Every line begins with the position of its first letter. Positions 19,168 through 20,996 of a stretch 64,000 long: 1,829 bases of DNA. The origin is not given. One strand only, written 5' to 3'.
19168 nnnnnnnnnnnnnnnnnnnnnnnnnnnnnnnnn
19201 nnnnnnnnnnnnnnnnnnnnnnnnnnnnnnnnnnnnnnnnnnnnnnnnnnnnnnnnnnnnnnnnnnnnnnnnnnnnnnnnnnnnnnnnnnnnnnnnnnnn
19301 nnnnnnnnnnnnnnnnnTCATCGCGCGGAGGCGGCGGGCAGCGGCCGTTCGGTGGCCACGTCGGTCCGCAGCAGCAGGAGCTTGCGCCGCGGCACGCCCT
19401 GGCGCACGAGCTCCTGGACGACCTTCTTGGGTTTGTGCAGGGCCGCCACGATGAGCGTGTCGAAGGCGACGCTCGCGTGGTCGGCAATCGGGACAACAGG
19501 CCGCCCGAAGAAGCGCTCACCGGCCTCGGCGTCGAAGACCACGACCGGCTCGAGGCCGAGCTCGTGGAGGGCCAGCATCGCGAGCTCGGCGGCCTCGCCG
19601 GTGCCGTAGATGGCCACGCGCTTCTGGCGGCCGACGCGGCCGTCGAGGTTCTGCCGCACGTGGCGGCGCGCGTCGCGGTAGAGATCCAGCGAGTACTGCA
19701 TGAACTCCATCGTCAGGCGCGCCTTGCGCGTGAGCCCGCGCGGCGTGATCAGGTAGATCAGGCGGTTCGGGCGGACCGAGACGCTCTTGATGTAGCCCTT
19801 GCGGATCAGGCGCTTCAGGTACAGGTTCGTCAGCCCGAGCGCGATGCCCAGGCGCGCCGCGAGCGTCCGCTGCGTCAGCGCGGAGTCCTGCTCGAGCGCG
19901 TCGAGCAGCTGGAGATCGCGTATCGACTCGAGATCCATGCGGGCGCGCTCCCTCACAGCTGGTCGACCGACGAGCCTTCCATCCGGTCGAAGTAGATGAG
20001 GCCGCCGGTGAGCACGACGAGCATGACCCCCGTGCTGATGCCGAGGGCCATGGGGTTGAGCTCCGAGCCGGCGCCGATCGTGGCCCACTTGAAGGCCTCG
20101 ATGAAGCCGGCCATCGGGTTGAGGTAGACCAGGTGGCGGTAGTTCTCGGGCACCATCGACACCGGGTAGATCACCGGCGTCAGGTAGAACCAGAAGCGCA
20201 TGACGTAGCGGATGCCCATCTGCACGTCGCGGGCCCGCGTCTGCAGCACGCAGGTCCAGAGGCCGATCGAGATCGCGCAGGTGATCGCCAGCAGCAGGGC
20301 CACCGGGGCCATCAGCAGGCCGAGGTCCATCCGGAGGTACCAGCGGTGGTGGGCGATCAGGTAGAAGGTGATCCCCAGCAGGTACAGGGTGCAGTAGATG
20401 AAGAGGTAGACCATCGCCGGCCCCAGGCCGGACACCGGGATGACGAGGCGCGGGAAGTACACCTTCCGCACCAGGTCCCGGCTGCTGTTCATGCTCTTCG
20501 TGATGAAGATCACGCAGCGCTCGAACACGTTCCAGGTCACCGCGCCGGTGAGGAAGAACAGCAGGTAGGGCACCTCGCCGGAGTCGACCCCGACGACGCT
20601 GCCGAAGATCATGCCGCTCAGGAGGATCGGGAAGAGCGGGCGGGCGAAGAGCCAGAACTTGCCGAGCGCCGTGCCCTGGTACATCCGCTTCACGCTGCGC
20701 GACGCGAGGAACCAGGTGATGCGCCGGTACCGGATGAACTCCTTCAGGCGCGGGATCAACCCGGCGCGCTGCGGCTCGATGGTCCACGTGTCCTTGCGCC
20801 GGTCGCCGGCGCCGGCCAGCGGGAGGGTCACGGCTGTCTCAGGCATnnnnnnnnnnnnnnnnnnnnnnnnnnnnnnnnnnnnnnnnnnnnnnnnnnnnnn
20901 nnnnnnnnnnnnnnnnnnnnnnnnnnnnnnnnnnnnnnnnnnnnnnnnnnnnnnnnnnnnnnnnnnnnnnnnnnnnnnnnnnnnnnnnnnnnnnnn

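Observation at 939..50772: Twelve genes carrying about 16 copies of an unassigned twin-Rossmann (GT-B-like) domain in one locus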

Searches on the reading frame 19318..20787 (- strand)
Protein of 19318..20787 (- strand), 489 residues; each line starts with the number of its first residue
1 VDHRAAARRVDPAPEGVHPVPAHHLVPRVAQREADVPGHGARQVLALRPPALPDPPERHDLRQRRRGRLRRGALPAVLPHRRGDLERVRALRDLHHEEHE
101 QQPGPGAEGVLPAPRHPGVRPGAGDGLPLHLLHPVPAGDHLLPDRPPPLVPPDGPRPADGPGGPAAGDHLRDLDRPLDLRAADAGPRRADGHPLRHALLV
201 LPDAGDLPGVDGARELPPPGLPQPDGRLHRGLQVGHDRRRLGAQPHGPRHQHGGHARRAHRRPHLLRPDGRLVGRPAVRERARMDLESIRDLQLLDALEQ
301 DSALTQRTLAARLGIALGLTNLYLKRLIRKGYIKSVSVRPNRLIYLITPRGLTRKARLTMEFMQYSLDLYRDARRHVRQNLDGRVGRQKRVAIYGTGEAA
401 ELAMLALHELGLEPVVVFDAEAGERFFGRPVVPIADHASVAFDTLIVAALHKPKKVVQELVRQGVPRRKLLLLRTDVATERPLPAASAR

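Call 24: search_protein_families(library=pfam, proteins=[window:19318-20787:-], max_evalue=0.01)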
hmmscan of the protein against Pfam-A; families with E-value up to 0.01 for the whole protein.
window:19318-20787:- (489 aa): 4 families
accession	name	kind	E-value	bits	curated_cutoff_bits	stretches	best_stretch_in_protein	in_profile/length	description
PF13412.12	HTH_24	-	1.1e-10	41.3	21.9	1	289-334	3-48/48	Winged helix-turn-helix DNA-binding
PF12802.13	MarR_2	-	0.00015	22.3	27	1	291-337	7-54/61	MarR family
PF03297.21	Ribosomal_S25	-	0.0027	18.3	28.8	1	302-345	55-98/101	S25 ribosomal protein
PF01047.28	MarR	-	0.007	16.7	24.6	0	292-334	6-48/59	MarR family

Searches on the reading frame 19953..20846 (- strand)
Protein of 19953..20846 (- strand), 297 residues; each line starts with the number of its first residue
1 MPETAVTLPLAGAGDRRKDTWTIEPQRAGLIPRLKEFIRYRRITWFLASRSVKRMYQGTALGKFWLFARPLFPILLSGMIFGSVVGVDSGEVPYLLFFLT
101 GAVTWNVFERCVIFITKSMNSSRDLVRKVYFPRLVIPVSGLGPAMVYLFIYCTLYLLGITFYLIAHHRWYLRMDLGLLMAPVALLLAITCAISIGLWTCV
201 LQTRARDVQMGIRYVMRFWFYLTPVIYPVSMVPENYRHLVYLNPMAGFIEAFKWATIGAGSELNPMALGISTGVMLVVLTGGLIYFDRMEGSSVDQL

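Call 8: search_protein_families(library=pfam, proteins=[window:19953-20846:-], max_evalue=0.1)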
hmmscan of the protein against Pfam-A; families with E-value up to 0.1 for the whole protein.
window:19953-20846:- (297 aa): 1 family
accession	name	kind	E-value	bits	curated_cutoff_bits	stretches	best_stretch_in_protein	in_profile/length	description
PF01061.29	ABC2_membrane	-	8.7e-17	61.8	26.9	1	44-253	3-207/211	ABC-2 type transporter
